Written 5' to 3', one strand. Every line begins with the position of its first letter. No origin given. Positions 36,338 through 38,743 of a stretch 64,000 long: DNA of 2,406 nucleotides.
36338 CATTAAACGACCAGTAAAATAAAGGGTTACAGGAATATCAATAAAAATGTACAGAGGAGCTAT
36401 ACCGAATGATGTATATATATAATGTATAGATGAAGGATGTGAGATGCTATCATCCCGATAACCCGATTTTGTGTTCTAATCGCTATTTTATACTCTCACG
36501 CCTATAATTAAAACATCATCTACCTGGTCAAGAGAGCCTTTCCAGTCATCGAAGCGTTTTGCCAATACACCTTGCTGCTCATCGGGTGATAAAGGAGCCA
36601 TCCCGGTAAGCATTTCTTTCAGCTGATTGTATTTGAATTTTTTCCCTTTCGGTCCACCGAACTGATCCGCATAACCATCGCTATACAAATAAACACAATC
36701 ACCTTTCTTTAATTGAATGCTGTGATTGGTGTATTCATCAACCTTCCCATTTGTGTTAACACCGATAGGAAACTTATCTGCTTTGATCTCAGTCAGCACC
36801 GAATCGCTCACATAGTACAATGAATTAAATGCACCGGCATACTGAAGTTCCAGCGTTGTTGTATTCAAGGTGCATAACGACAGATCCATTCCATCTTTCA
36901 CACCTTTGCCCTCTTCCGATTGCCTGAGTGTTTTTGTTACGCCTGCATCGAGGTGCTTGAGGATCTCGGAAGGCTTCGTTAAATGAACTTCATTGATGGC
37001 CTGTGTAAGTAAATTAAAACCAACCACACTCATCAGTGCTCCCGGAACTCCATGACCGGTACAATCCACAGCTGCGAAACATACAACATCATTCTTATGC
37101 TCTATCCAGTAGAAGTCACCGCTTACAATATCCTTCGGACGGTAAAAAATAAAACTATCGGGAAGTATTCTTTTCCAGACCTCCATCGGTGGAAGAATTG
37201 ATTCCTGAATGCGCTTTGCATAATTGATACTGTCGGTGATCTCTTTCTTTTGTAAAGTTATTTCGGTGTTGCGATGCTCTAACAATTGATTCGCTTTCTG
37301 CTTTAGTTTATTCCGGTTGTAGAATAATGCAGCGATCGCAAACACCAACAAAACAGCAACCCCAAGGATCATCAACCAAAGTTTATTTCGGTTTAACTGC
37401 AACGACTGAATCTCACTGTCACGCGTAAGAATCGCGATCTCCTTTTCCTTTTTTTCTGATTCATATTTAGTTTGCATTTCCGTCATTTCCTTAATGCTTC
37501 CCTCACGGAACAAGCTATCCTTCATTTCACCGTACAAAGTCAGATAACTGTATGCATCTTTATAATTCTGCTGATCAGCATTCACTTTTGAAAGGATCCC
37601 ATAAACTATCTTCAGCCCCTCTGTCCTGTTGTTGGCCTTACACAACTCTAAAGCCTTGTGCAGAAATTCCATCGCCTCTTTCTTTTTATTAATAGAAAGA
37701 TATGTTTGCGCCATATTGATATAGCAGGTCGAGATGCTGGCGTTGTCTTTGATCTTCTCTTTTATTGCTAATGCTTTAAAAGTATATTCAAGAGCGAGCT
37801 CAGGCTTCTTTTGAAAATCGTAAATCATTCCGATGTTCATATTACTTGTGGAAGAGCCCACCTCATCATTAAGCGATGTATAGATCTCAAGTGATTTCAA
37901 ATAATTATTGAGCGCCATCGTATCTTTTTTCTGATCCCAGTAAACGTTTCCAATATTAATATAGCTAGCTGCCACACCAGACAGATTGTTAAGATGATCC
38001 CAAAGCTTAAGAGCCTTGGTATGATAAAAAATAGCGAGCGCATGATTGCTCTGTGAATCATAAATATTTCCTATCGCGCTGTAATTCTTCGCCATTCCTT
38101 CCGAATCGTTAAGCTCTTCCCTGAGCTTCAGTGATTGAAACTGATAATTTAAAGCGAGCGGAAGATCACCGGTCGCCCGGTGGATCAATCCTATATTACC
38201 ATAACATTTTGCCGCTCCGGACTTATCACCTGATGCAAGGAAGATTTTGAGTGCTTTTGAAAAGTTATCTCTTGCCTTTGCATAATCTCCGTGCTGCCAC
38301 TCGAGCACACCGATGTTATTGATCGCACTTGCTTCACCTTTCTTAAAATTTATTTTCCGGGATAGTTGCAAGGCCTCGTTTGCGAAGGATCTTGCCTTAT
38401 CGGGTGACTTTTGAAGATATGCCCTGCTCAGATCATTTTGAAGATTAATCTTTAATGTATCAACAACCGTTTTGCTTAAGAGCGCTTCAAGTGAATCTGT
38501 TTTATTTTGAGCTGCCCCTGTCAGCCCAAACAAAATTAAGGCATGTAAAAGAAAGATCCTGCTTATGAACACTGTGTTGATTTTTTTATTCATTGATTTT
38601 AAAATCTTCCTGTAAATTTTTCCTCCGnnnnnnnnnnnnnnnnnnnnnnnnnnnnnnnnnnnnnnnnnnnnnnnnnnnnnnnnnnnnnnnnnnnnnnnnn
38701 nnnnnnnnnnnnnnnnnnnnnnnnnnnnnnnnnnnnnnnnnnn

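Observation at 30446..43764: Co-directional block of four sensor-PP2C phosphatases flanking a T9SS SprB-repeat adhesin: candidate surface-adhesin signalling module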

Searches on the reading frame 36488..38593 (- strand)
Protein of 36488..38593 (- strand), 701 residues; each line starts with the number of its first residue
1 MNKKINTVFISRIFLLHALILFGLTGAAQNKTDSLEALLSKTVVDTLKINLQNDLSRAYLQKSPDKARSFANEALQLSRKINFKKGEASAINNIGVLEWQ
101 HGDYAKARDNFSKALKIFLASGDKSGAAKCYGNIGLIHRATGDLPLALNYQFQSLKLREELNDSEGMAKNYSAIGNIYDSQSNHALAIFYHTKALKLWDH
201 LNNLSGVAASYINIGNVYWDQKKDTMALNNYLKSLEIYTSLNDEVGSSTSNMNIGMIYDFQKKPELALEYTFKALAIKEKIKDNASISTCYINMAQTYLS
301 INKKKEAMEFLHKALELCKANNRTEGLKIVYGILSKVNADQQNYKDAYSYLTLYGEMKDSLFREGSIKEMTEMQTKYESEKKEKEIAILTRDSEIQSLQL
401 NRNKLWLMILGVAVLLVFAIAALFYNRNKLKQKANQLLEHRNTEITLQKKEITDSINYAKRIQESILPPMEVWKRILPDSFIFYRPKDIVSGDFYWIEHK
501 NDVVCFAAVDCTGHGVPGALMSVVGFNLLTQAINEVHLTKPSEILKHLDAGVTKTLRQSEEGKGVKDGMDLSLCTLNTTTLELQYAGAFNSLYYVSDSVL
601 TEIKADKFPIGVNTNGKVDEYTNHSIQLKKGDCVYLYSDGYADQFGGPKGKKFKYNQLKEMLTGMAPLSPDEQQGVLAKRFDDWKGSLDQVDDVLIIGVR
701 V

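Call 3: search_protein_families(library=pfam, proteins=[window:36488-38593:-], max_evalue=0.01)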
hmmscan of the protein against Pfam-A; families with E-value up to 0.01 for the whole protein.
window:36488-38593:- (701 aa): 13 families
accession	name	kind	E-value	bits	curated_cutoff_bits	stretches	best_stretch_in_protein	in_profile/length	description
PF13424.12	TPR_12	-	1.5e-50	169.7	30.1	6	88-160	3-77/77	Tetratricopeptide repeat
PF00515.34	TPR_1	-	1.5e-23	82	27.8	5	290-318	3-31/34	Tetratricopeptide repeat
PF13374.12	TPR_10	-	1e-20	73.5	27.5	2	289-319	3-33/42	Tetratricopeptide repeat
PF07228.17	SpoIIE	-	1.8e-19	70.9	25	1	502-701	3-191/192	Stage II sporulation protein E (SpoIIE)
PF07719.23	TPR_2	-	8e-18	63.5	27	1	89-117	2-30/34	Tetratricopeptide repeat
PF13181.12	TPR_8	-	6.5e-16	57.5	25.7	1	290-320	3-33/34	Tetratricopeptide repeat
PF13176.12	TPR_7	-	8.4e-09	35.3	27.9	0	292-322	3-33/36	Tetratricopeptide repeat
PF14938.12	SNAP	-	4e-08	33.5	25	0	156-249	63-154/282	Soluble NSF attachment protein, SNAP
PF17874.7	TPR_MalT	-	1.8e-07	31.2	45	1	61-178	14-132/336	MalT-like TPR region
PF13428.12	TPR_14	-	0.00015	22.5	23.5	0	291-321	4-34/44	Tetratricopeptide repeat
PF13432.12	TPR_16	-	0.0027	18.5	32.7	0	95-154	4-56/65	Tetratricopeptide repeat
PF13414.12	TPR_11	-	0.003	17.7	26.8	0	215-237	1-23/42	TPR repeat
PF23914.1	TPR_CcmH_CycH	-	0.0048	17.2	42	0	274-351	36-110/158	Cytochrome c-type biogenesis protein H TPR domain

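Call 4: search_protein_families(library=ncbifam, proteins=[window:36488-38593:-], max_evalue=0.01)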
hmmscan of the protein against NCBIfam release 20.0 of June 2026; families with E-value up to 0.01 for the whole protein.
window:36488-38593:- (701 aa): 12 families
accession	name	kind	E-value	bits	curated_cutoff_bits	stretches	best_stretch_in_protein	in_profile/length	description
NF038263.1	prot_phos_SiaA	equivalog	1.4e-58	199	700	1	431-701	391-657/658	biofilm regulation protein phosphatase SiaA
NF053520.1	HK_Porph_FimS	equivalog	1.7e-36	125.7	600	2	154-443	110-393/618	sensor histidine kinase FimS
NF041717.1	HaaA_phane_TPR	equivalog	1.6e-20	72.8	1125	1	65-281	649-865/882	cyclophane-containing RiPP biosynthesis TPR protein HaaT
NF053779.1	BT3442_fam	equivalog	1.3e-12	47.3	940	2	141-447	115-402/563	BT3442 family protein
NF053617.1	SARPRegAfsRStmc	equivalog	1.3e-12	46.5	1430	2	153-319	761-927/986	SARP-family global regulator AfsR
NF002725.1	PRK02603.1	equivalog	5e-10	39.7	143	1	81-214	28-157/173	photosystem I assembly protein Ycf3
TIGR02521.1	type_IV_pilW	equivalog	1.3e-06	28.2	154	1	80-181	91-189/234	type IV pilus biogenesis/stability protein PilW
NF008756.0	PRK11788.1-4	equivalog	0.00011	21.4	474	1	221-381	113-266/389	lipopolysaccharide assembly protein LapB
NF040959.1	MamA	equivalog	0.0005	19.6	200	0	250-317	141-202/204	magnetosome protein MamA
TIGR02552.1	LcrH_SycD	equivalog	0.0011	18.7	104.8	0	289-325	87-123/136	SycD/LcrH family type III secretion system chaperone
NF008757.0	PRK11788.1-5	equivalog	0.0034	16.6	363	1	248-383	141-268/388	lipopolysaccharide assembly protein LapB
NF038277.1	accessory_MacP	equivalog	0.0036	17.7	45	1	371-425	41-97/98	cell wall synthase accessory phosphoprotein MacP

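Call 81: find_homologous_proteins(query=window:36488-38593:-, max_evalue=1e-20)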
Query window:36488-38593:- (701 aa): 6538 proteins with E <= 1e-20 among 8000 candidates; the best 120 are listed.
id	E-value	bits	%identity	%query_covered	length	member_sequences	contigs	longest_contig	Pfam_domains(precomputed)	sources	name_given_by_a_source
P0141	0.0e+0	1568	100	100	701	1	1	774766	PF17874.8,PF00515.35,PF13424.13,PF13176.13,PF14938.13,PF13181.13,PF07228.18,PF07719.24,PF13374.13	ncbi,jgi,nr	ncbi:MAG: hypothetical protein K0Q95_3124 [Bacteroidota bacterium]|jgi:serine phosphatase RsbU (regu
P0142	0.0e+0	1333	84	100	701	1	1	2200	PF17874.8,PF00515.35,PF13424.13,PF28559.1,PF13176.13,PF13181.13,PF07228.18,PF07719.24,PF13374.13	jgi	jgi:serine phosphatase RsbU (regulator of sigma subunit)/lipopolysaccharide biosynthesis regulator Y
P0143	0.0e+0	1171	73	100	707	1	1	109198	PF00515.35,PF13424.13,PF13428.13,PF13181.13,PF07228.18,PF07719.24,PF13374.13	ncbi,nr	ncbi:MAG: hypothetical protein JWO44_1808 [Bacteroidetes bacterium]|nr:hypothetical protein [Bactero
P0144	0.0e+0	1171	73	100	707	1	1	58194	PF17874.8,PF00515.35,PF13424.13,PF13176.13,PF13432.13,PF13181.13,PF07228.18,PF07719.24,PF13374.13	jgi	jgi:serine phosphatase RsbU (regulator of sigma subunit)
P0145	0.0e+0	1164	74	100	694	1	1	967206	PF17874.8,PF00515.35,PF13424.13,PF13176.13,PF14938.13,PF13432.13,PF13181.13,PF07228.18,PF07719.24,PF13374.13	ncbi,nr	ncbi:MAG: hypothetical protein JWO09_3500 [Bacteroidetes bacterium]|nr:hypothetical protein [Bactero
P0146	0.0e+0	1155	73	100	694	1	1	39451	PF13176.13,PF13428.13,PF13374.13,PF17874.8,PF00515.35,PF13424.13,PF21033.5,PF14938.13,PF13432.13,PF13181.13,PF07228.18,PF07719.24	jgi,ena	-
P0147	0.0e+0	1153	74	100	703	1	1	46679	PF17874.8,PF00515.35,PF13424.13,PF13176.13,PF13181.13,PF07228.18,PF07719.24,PF13374.13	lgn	-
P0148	0.0e+0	1066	69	98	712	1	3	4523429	PF17874.8,PF00515.35,PF13424.13,PF28559.1,PF13176.13,PF24885.2,PF13432.13,PF13181.13,PF07228.18,PF07719.24,PF13374.13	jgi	jgi:serine phosphatase RsbU (regulator of sigma subunit)/pterin-4a-carbinolamine dehydratase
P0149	0.0e+0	1048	68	97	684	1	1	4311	PF00515.35,PF13424.13,PF13176.13,PF24885.2,PF13181.13,PF07228.18,PF07719.24,PF13374.13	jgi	jgi:serine phosphatase RsbU (regulator of sigma subunit)/Tfp pilus assembly protein PilF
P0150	0.0e+0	1023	68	96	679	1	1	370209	PF13414.13,PF17874.8,PF00515.35,PF13424.13,PF13176.13,PF24885.2,PF13181.13,PF07228.18,PF07719.24,PF13374.13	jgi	jgi:serine phosphatase RsbU (regulator of sigma subunit)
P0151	0.0e+0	1015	65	99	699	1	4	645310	PF17874.8,PF00515.35,PF13424.13,PF13176.13,PF24885.2,PF13181.13,PF07228.18,PF07719.24,PF13374.13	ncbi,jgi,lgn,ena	ncbi:MAG TPA: tetratricopeptide repeat protein [Bacteroidia bacterium]|jgi:serine phosphatase RsbU (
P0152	0.0e+0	1011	66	98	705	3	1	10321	PF17874.8,PF00515.35,PF13424.13,PF28559.1,PF13176.13,PF24885.2,PF13432.13,PF13181.13,PF07228.18,PF07719.24,PF13374.13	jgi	jgi:serine phosphatase RsbU (regulator of sigma subunit)/Tfp pilus assembly protein PilF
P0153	1.5e-230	785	54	98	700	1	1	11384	PF13176.13,PF24885.2,PF13374.13,PF17874.8,PF00515.35,PF13424.13,PF28559.1,PF13432.13,PF13181.13,PF07228.18,PF07719.24,PF13174.13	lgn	-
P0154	9.8e-230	783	54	98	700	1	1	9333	PF17874.8,PF00515.35,PF13424.13,PF28559.1,PF13176.13,PF24885.2,PF13181.13,PF07228.18,PF07719.24,PF13374.13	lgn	-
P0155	1.8e-229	782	55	96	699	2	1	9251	PF17874.8,PF00515.35,PF13424.13,PF28559.1,PF13176.13,PF24885.2,PF13181.13,PF07228.18,PF07719.24,PF13374.13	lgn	-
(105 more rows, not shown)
